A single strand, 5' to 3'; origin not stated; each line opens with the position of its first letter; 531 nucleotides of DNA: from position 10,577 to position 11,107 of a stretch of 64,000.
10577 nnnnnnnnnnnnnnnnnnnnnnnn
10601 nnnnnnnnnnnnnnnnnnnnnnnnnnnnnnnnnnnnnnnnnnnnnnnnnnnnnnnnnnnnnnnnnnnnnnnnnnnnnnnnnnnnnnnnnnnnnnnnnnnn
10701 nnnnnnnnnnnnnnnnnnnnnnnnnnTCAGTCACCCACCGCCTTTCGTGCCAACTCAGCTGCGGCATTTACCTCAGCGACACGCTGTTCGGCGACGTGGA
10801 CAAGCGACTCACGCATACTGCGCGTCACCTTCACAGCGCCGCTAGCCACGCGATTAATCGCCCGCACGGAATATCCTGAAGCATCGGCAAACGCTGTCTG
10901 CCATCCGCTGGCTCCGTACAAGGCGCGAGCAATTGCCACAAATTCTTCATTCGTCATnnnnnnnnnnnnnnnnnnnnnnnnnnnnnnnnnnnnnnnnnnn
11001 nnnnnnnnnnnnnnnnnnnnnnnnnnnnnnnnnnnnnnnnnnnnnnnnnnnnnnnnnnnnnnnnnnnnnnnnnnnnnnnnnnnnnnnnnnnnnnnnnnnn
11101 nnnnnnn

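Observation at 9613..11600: AT-rich islet with a BrnT/BrnA toxin-antitoxin next to tRNA-Met: remnant of an integrated element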

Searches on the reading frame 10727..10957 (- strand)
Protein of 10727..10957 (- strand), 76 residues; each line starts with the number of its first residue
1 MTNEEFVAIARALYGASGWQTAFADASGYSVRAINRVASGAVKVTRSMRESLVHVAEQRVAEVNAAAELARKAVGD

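Call 9: search_protein_families(library=pfam, proteins=[window:10727-10957:-], max_evalue=0.1)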
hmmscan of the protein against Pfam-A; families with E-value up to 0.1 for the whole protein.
window:10727-10957:- (76 aa): 0 families

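Call 12: search_protein_families(library=ncbifam, proteins=[window:10727-10957:-], max_evalue=0.1)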
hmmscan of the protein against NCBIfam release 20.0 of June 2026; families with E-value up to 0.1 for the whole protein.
window:10727-10957:- (76 aa): 0 families

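Call 13: search_protein_families(library=phrogs, proteins=[window:10727-10957:-], max_evalue=0.1)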
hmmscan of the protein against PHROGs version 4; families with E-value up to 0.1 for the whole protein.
window:10727-10957:- (76 aa): 2 families
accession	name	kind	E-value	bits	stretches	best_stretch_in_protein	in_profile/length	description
phrog_12690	-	unknown function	0.00064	20.6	1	2-65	103-165/174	-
phrog_3626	-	unknown function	0.0038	18.4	1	1-70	10-78/82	-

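Call 23: find_homologous_proteins(query=window:10727-10957:-, max_evalue=0.001)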
Query window:10727-10957:- (76 aa): 1 proteins with E <= 0.001 among 5 candidates.
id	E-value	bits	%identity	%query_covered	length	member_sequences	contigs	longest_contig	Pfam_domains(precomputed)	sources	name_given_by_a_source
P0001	3.2e-37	142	99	100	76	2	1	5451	-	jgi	jgi:hypothetical protein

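Call 24: find_related_loci(query=window:10727-10957:-, collection=viral_contigs, flank=10000)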
Query window:10727-10957:- (76 aa) in viral_contigs; peptide patterns used: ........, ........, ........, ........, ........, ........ (x = any residue, [..] = any of these).
47 stretches matched a pattern, but none encodes a relative of the query by tblastn (E <= 1e-3).

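Call 25: find_encoding_contigs(protein=P0001, flank=10000, max_places=10)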
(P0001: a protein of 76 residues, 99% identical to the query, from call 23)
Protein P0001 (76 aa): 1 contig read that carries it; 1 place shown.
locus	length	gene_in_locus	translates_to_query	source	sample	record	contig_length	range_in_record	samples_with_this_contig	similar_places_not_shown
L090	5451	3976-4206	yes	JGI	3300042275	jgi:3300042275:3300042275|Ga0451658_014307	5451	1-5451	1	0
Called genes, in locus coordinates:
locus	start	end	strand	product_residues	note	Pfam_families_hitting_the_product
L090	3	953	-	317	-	?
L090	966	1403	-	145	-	PF07331:TctB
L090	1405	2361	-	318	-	PF03401:TctC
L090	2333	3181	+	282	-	PF04909:Amidohydro_2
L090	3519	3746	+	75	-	-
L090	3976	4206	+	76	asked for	-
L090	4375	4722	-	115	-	PF01381:HTH_3 (weak)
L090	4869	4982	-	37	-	-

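Call 57: search_protein_representatives(protein=window:10727-10957:-)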
Query: 76 residues. Proteins with E-value up to 0.001 (for the whole library): 11; up to 1e-10: 3; up to 1e-30: 1. The best 11 are listed.
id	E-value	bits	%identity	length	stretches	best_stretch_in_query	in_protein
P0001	1.0e-37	142.4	99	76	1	1-76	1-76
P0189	4.1e-13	65.0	55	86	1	1-69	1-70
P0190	3.2e-11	59.0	50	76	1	1-71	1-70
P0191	4.2e-10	55.5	76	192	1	1-41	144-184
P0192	4.6e-08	49.1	28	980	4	13-52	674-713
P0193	4.2e-07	46.1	48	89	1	3-67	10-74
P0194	6.0e-07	45.6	29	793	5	15-56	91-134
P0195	1.9e-05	40.9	35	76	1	3-73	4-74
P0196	2.1e-04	37.6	43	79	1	2-74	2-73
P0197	3.2e-04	37.0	40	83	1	7-75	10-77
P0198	3.6e-04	36.9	44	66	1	1-52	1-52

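Call 58: find_encoding_contigs(protein=P0189, flank=10000, max_places=5)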
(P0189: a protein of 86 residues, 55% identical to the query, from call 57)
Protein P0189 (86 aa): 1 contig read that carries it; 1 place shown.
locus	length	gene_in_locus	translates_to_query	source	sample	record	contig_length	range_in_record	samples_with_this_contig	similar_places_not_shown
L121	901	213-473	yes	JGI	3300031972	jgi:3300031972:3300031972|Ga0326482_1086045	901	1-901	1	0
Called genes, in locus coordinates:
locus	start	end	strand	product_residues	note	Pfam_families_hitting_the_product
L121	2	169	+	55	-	?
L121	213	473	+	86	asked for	-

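Call 61: find_encoding_contigs(protein=P0191, flank=10000, max_places=5)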
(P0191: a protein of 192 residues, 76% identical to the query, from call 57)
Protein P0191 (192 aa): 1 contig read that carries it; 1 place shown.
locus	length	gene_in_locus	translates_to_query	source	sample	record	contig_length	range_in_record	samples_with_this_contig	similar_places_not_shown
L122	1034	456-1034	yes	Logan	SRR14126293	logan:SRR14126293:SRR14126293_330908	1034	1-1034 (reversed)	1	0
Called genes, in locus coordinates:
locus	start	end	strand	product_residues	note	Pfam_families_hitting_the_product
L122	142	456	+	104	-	-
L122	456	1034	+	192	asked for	?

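Call 73: find_related_loci(query=A4, collection=metagenome_contigs, flank=10000)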
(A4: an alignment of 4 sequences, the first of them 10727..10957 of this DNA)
Query A4 (76 aa) in metagenome_contigs; peptide patterns used: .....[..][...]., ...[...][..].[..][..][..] (x = any residue, [..] = any of these).
221 stretches matched a pattern, but none encodes a relative of the query by tblastn (E <= 1e-3).

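Call 74: find_related_loci(query=A4, collection=viral_contigs, flank=10000)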
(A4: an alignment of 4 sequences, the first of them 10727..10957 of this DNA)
Query A4 (76 aa) in viral_contigs; peptide patterns used: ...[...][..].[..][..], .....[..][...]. (x = any residue, [..] = any of these).
64 stretches matched a pattern, but none encodes a relative of the query by tblastn (E <= 1e-3).

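Call 87: predict_structure(alignment_id=A3)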
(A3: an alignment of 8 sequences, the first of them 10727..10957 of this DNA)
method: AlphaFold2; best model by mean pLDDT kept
length: 76 residues; sequences in the alignment: 8
mean_pLDDT: 96.8   pTM: 0.80
mean pLDDT of the five models: 96.8, 96.7, 96.5, 96.2, 96.1
residues with pLDDT >= 90: 74; 70-90: 1; 50-70: 1; < 50: 0
segments of 3 or more residues with pLDDT < 50: none
pLDDT, mean of each block of 10 residues (from residue 1): 98 96 98 98 98 98 97 87
secondary structure, 60 per line:
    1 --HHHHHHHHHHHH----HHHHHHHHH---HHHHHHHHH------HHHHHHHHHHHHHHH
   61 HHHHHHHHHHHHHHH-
elements in order: H3-14 H19-27 H31-39 H46-75

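Call 89: fold_search(model_id=the predicted structure, library=pdb)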
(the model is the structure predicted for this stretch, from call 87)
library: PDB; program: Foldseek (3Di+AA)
matches with E <= 10: 337; with E <= 0.001: 0
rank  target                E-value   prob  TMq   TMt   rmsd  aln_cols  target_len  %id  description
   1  4yba_B                1.4e-01  1.00  0.60  0.58   2.3        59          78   25  The structure of the C.Kpn2I controller protein (released 2016-03-02)
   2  7vjo_B                1.8e-01  0.99  0.63  0.44   3.5        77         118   27  Pectobacterium phage ZF40 apo-Aca2 (released 2021-10-20)
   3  7vjq_A                1.9e-01  0.99  0.64  0.44   3.4        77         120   27  Pectobacterium phage ZF40 apo-aca2 complexed with 26bp DNA substrate (released 2021-10-20)
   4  4yba_A                2.3e-01  0.99  0.60  0.59   2.2        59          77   25  The structure of the C.Kpn2I controller protein (released 2016-03-02)
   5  7vjo_A                2.6e-01  0.98  0.62  0.45   3.6        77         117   27  Pectobacterium phage ZF40 apo-Aca2 (released 2021-10-20)
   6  6jq1_B                3.4e-01  0.98  0.55  0.34   2.7        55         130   18  Crystal Structure of DdrO from Deinococcus geothermalis (released 2019-08-28)
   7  6jq1_A                4.5e-01  0.97  0.55  0.35   2.7        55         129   18  Crystal Structure of DdrO from Deinococcus geothermalis (released 2019-08-28)
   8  7vjp_A                4.8e-01  0.93  0.62  0.44   3.5        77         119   27  Selenomethionine-derived Pectobacterium phage ZF40 apo-Aca2 (released 2021-10-20)
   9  2ox6_C                5.1e-01  0.84  0.54  0.29   4.8        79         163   11  Crystal structure of gene product SO3848 from Shewanella oneidensis MR-1 (released 2007-04-03)
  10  1adr_MODEL_1_A        5.4e-01  0.95  0.54  0.54   2.7        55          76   16  DETERMINATION OF THE NUCLEAR MAGNETIC RESONANCE STRUCTURE OF THE DNA-BINDING DOMAIN OF THE P22 C2 REPRESSOR (1 (released 1994-01-31)
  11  3f51_A                5.4e-01  0.77  0.51  0.43   9.9        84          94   20  Crystal Structure of the clp gene regulator ClgR from Corynebacterium glutamicum (released 2008-11-18)
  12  6b9s_B                5.8e-01  0.99  0.59  0.11   1.5        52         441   25  MPnS crystallized in the absence of substrate (released 2017-12-20)
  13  6b9t_B                6.1e-01  0.98  0.59  0.11   1.5        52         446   25  Crystal structure of MPnS with substrate 2-hydroxyethylphosphonate (2-HEP) and Fe(II) bound (released 2017-12-20)
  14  6b9s_H                6.1e-01  0.98  0.45  0.08   0.7        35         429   31  MPnS crystallized in the absence of substrate (released 2017-12-20)
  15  6b9s_D                6.1e-01  0.98  0.46  0.08   0.7        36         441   30  MPnS crystallized in the absence of substrate (released 2017-12-20)
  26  3jxb_D                7.4e-01  0.90  0.53  0.60   2.8        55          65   16  Crystal structure of the P22 c2 repressor protein in complex with synthetic operator 9C (released 2010-01-19)
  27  2r1j_L                7.4e-01  0.90  0.53  0.60   2.8        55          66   16  Crystal Structure of the P22 c2 Repressor protein in complex with the synthetic operator 9T (released 2008-04-29)
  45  3jxb_C                1.0e+00  0.85  0.53  0.59   2.9        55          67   16  Crystal structure of the P22 c2 repressor protein in complex with synthetic operator 9C (released 2010-01-19)
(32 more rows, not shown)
